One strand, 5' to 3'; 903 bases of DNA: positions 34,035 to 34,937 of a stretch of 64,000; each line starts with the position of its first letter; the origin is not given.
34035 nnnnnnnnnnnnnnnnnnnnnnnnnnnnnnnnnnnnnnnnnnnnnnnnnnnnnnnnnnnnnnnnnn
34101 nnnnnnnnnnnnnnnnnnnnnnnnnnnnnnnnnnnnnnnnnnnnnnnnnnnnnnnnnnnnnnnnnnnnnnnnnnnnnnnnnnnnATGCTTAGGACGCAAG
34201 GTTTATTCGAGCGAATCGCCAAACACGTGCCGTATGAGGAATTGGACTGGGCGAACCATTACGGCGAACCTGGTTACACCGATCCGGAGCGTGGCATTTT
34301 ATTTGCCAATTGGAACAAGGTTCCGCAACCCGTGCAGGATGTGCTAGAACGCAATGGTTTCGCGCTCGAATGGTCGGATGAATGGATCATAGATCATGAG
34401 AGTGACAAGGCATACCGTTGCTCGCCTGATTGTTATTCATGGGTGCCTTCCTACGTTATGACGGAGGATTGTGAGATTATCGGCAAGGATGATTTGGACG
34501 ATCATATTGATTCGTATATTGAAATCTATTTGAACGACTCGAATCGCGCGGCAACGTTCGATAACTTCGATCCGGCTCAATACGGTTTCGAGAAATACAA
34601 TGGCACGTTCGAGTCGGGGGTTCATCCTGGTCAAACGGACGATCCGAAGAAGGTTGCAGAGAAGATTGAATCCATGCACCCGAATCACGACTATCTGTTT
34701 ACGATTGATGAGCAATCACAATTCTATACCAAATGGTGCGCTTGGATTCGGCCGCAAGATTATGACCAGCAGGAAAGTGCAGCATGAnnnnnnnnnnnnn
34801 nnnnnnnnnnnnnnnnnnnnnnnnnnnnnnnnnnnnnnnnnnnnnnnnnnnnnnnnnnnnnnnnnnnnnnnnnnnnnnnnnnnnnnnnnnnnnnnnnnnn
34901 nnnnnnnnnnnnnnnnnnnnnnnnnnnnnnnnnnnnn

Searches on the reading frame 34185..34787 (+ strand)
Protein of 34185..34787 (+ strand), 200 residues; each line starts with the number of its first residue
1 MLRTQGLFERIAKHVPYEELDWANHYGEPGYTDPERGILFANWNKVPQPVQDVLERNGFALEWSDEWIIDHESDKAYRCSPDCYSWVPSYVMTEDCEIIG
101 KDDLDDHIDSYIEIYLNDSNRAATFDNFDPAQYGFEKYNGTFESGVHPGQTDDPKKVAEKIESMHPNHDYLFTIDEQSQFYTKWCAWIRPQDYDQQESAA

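Call 86: find_encoding_contigs(protein=window:34185-34787:+, flank=10000, max_places=1)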
Protein window:34185-34787:+ (200 aa): 3 contigs read that carry it; 1 place shown.
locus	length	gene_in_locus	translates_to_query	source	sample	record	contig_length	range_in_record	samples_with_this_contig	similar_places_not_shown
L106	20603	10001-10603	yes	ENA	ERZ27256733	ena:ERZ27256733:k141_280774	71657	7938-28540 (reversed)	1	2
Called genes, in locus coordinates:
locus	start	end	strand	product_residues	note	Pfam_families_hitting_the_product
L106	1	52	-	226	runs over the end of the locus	PF12705:PDDEXK_1 (weak)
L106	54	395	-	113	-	-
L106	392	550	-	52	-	-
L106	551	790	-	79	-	-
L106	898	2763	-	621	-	PF00476:DNA_pol_A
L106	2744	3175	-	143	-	PF13518:HTH_28 (faint)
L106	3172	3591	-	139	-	PF02796:HTH_7 (faint), PF08281:Sigma70_r4_2 (faint), PF13518:HTH_28 (faint), PF13384:HTH_23 (weak)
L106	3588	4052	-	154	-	PF05869:Dam (faint)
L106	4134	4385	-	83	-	PF01381:HTH_3 (weak)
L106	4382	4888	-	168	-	-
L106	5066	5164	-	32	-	-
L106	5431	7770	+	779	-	PF09250:Prim-Pol, PF08707:PriCT_2, PF05272:VapE-like_dom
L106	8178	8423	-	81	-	-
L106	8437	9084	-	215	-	-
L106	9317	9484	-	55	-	-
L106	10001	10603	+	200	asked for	-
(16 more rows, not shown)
